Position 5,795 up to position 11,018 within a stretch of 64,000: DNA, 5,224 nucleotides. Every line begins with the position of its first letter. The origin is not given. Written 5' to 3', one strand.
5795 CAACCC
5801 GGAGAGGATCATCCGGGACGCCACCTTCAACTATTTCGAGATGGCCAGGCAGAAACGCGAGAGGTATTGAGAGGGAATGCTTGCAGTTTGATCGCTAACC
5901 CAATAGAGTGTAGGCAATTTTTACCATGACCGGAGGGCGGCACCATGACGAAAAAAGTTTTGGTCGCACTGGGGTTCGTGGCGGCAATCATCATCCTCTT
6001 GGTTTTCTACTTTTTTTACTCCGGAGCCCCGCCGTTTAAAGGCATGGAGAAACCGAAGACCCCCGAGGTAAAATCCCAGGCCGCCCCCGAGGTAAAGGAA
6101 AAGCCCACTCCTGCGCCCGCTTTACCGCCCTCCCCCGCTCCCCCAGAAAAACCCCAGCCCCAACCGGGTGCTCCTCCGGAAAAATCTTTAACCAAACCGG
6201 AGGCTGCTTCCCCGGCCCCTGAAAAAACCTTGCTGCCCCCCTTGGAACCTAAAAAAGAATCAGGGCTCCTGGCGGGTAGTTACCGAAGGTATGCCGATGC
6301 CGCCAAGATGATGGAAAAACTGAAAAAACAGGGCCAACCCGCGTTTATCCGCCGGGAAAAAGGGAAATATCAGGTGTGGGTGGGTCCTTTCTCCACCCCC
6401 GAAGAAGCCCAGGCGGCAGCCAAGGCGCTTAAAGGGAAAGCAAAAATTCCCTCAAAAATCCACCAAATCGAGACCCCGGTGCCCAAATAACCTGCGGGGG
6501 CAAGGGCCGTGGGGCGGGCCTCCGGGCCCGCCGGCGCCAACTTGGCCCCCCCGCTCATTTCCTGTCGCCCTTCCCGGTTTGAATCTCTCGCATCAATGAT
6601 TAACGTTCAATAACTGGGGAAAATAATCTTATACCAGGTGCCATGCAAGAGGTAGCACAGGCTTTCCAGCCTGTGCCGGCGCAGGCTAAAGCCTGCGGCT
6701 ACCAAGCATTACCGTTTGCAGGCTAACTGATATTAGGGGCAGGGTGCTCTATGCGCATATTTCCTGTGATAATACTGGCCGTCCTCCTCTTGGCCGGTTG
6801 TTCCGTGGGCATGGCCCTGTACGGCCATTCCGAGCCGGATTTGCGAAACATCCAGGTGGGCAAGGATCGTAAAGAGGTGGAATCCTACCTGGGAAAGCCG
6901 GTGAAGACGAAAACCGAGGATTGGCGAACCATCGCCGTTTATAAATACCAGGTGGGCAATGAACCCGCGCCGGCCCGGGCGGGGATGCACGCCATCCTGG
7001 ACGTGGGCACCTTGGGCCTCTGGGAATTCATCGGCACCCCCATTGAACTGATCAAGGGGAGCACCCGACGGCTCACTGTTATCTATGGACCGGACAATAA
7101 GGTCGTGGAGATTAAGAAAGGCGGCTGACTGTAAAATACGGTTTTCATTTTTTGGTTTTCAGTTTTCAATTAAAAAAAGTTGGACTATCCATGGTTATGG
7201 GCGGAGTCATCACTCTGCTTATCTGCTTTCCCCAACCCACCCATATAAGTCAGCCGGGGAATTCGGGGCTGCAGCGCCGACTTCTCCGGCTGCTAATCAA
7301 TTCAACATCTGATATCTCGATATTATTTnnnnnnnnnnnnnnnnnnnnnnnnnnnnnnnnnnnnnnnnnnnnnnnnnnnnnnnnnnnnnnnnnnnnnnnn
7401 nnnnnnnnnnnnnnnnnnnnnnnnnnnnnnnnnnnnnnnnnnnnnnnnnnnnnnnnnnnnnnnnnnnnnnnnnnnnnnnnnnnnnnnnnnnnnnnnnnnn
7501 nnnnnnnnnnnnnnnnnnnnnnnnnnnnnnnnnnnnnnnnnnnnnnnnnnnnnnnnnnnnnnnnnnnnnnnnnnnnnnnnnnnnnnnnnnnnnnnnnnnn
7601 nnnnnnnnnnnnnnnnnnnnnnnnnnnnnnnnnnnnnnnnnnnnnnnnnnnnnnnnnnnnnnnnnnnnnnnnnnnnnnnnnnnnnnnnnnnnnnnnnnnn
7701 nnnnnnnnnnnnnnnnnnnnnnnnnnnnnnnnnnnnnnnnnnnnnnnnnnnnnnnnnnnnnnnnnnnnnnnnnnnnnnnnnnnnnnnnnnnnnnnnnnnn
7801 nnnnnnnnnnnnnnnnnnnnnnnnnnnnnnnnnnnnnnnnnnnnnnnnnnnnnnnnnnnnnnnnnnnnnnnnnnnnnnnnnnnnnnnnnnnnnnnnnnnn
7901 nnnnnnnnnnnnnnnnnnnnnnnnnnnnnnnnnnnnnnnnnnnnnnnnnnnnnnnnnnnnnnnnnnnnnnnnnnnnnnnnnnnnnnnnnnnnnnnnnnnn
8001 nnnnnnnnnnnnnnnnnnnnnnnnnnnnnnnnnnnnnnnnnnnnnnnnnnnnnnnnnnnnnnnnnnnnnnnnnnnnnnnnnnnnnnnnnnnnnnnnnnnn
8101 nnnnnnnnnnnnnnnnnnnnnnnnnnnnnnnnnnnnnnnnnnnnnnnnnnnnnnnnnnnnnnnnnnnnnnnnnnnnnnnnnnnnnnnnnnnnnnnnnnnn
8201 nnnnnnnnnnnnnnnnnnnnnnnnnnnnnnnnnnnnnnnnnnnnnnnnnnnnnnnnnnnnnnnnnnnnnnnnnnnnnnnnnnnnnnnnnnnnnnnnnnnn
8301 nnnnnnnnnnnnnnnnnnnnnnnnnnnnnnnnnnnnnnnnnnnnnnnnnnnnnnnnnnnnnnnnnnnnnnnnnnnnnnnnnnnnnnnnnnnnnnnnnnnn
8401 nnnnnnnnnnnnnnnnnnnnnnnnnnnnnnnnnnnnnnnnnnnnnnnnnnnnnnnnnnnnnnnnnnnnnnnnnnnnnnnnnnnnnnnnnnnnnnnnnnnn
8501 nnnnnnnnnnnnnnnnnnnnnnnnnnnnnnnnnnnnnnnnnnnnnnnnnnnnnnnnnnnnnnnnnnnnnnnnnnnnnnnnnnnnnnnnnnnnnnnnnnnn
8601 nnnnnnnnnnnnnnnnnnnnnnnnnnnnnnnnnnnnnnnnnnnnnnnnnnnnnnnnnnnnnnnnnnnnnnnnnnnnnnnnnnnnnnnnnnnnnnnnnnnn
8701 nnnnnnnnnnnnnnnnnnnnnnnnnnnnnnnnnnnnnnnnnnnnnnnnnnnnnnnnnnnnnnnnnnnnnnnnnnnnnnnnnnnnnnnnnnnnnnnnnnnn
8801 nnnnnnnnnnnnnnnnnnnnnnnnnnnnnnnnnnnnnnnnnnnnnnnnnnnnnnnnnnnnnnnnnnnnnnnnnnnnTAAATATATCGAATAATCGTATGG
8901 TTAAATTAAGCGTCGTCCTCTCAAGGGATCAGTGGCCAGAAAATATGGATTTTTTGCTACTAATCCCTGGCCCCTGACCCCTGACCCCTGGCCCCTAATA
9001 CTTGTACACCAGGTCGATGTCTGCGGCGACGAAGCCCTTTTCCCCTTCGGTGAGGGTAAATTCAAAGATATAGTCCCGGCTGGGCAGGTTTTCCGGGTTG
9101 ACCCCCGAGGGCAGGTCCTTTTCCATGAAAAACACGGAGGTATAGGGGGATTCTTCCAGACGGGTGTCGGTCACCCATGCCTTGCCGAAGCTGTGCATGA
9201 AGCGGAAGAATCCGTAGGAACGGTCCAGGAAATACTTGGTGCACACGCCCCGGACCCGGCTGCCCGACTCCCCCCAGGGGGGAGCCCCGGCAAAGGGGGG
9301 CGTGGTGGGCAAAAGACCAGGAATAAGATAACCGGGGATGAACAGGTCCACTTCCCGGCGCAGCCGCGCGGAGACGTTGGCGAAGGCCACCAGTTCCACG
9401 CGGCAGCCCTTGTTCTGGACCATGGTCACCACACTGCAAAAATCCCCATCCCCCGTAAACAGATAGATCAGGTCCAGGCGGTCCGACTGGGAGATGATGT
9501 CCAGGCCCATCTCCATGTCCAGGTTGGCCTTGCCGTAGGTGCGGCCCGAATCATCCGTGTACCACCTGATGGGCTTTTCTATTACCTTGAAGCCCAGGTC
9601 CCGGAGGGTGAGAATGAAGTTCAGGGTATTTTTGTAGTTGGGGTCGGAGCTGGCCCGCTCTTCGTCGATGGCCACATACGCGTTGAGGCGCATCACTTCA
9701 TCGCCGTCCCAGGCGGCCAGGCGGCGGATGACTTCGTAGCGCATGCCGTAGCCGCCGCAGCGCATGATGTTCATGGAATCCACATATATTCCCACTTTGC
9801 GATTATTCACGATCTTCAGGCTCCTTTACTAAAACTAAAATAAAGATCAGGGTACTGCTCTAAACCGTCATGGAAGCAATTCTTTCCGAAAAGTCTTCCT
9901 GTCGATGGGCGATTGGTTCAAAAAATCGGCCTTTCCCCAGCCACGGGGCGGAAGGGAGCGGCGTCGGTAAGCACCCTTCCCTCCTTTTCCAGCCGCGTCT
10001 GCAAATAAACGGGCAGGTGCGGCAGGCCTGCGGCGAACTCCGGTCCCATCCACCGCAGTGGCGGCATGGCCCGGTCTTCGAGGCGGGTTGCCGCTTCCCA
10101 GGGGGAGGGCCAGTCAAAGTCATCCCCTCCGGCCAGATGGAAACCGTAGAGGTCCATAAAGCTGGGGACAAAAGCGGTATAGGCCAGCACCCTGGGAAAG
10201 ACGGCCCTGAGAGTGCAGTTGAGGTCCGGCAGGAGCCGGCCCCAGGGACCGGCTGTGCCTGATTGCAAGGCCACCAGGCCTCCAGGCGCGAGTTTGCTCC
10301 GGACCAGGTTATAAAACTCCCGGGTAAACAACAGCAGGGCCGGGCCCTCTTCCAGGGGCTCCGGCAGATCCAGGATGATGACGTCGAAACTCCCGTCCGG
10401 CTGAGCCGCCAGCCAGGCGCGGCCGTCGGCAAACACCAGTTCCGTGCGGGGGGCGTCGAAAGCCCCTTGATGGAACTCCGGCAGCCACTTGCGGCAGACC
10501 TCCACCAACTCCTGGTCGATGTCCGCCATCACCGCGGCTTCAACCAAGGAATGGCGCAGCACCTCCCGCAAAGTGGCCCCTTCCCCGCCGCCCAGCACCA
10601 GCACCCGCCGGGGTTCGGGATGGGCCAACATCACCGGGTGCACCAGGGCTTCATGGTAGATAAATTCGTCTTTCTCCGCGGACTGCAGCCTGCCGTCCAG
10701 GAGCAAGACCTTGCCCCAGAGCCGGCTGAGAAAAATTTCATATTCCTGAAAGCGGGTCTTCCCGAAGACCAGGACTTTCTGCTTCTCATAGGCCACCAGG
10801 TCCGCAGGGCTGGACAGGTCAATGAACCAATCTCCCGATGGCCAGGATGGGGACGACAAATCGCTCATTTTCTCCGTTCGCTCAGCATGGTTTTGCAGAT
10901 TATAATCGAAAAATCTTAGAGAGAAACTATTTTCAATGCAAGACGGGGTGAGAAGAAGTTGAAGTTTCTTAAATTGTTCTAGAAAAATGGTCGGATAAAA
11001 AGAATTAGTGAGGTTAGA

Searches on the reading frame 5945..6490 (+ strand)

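Call 29: search_protein_families(library=pfam, proteins=[window:5945-6490:+], max_evalue=0.001)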
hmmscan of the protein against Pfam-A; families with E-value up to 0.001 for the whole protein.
window:5945-6490:+ (181 aa): 1 family
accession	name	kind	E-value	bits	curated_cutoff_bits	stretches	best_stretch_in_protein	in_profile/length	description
PF05036.18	SPOR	-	2.6e-12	47.3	21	1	110-167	9-69/76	SPOR domain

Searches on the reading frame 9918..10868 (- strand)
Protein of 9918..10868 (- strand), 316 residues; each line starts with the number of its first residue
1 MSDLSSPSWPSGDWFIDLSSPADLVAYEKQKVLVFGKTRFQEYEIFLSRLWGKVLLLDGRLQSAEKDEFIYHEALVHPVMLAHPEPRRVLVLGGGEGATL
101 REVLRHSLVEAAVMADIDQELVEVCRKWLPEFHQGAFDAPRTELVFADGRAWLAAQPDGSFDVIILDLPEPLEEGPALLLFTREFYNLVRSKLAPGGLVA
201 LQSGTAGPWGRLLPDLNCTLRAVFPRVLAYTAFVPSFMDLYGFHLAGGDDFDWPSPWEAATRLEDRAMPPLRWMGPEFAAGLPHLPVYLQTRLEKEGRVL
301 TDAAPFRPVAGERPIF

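Call 30: search_protein_families(library=pfam, proteins=[window:9918-10868:-], max_evalue=0.001)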
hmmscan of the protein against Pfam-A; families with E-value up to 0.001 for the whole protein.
window:9918-10868:- (316 aa): 3 families
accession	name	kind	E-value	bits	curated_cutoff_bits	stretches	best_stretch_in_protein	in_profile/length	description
PF01564.23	Spermine_synth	-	5.2e-41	140.7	22.9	1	68-239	1-168/186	Spermine/spermidine synthase domain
PF17284.7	Spermine_synt_N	-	1.3e-07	31.9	22.1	1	14-65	2-53/53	Spermidine synthase tetramerisation domain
PF13649.12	Methyltransf_25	-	0.00055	21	27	1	89-166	1-70/97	Methyltransferase domain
